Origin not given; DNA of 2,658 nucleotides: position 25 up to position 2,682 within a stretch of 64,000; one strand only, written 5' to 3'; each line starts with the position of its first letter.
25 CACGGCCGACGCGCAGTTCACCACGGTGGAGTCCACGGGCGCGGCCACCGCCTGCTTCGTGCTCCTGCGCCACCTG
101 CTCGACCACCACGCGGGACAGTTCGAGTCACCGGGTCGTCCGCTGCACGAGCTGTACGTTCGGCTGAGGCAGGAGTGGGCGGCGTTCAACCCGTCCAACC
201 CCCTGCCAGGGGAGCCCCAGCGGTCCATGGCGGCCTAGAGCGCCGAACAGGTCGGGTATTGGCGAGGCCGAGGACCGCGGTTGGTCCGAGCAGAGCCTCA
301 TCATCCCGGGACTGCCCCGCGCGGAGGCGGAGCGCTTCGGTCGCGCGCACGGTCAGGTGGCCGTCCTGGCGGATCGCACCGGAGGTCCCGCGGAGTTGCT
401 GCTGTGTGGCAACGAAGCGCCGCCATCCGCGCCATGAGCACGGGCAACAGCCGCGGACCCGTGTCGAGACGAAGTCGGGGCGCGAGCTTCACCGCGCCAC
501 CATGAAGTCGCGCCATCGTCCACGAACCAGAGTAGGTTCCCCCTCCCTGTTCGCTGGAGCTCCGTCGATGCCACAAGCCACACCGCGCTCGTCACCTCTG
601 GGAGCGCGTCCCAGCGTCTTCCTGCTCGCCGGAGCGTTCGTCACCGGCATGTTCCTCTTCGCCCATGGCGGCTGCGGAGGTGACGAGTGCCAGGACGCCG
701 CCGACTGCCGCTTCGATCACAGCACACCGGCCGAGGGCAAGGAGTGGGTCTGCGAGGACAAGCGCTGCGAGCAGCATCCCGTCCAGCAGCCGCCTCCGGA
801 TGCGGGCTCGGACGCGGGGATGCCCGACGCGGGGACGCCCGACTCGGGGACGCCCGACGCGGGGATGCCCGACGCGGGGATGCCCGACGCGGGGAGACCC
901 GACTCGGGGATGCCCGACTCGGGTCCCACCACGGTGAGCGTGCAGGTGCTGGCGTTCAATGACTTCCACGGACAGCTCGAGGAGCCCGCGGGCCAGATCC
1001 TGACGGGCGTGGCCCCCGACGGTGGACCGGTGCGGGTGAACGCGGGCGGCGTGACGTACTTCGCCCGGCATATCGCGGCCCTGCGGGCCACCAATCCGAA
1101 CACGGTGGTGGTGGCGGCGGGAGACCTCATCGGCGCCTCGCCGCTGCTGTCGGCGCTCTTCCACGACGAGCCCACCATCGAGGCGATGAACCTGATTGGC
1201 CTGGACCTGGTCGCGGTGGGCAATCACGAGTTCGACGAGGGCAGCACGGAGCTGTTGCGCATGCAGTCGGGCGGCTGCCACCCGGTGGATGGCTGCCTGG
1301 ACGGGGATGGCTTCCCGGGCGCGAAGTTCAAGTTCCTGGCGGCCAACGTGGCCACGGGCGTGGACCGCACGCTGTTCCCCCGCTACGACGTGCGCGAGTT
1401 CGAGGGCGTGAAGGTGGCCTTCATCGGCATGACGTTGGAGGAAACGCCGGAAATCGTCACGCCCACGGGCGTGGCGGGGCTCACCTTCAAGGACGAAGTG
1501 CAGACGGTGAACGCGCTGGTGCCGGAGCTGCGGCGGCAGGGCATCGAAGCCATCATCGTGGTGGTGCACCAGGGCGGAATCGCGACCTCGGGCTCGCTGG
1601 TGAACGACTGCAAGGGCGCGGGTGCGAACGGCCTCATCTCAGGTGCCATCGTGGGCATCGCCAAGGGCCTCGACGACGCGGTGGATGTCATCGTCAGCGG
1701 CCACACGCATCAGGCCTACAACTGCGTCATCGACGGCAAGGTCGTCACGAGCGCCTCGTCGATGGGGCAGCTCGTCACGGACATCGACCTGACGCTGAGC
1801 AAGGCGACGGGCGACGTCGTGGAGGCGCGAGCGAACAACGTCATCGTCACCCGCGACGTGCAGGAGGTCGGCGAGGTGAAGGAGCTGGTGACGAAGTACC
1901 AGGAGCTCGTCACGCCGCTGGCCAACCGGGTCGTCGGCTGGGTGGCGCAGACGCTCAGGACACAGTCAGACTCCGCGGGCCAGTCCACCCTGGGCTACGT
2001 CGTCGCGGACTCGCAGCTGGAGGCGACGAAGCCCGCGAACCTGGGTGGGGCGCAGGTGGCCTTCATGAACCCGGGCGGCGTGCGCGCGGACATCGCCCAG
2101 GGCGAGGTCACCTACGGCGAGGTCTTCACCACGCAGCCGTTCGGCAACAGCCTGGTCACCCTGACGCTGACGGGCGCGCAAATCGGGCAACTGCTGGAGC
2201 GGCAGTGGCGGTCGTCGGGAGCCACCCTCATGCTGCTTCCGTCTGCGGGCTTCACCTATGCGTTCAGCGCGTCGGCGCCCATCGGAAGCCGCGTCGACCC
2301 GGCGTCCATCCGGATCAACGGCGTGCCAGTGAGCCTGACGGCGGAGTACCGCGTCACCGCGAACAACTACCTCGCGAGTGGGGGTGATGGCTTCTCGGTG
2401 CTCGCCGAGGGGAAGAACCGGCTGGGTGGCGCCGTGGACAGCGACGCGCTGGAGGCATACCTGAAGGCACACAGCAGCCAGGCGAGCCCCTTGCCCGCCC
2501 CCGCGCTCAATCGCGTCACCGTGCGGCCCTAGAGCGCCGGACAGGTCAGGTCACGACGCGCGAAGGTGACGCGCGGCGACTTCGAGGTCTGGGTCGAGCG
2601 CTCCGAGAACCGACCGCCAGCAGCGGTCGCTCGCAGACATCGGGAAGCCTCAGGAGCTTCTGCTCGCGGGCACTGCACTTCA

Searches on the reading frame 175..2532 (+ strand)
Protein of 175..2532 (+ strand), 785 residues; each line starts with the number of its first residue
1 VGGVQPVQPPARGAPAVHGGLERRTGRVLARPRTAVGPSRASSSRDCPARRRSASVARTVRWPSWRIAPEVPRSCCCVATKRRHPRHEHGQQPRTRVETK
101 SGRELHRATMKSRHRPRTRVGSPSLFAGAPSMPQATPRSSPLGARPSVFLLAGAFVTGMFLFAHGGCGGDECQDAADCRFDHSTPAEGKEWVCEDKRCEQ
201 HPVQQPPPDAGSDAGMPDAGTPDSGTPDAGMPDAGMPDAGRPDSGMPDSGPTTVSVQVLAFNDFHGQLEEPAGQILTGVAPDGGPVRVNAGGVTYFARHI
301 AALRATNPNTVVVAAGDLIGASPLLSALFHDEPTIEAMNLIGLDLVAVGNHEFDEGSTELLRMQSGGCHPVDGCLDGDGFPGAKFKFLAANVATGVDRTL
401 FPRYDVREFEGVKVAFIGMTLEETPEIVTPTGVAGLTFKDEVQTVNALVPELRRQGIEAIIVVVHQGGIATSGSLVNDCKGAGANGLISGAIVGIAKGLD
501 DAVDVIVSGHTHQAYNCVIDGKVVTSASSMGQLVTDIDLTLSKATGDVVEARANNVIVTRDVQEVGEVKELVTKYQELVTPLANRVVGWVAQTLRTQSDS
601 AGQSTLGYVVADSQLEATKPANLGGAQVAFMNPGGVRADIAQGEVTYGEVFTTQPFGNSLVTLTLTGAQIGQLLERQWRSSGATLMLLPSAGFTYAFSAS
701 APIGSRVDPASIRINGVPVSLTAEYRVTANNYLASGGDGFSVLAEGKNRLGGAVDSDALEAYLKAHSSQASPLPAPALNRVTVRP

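Call 14: search_protein_families(library=pfam, proteins=[window:175-2532:+], max_evalue=0.001)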
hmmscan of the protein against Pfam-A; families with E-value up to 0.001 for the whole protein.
window:175-2532:+ (785 aa): 2 families
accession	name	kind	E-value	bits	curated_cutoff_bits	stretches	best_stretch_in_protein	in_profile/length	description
PF02872.23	5_nucleotid_C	-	1.2e-39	136.4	23.6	1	594-745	12-158/158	5'-nucleotidase, C-terminal domain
PF00149.33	Metallophos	-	3.5e-07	31.3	21.5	1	258-513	3-190/191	Calcineurin-like phosphoesterase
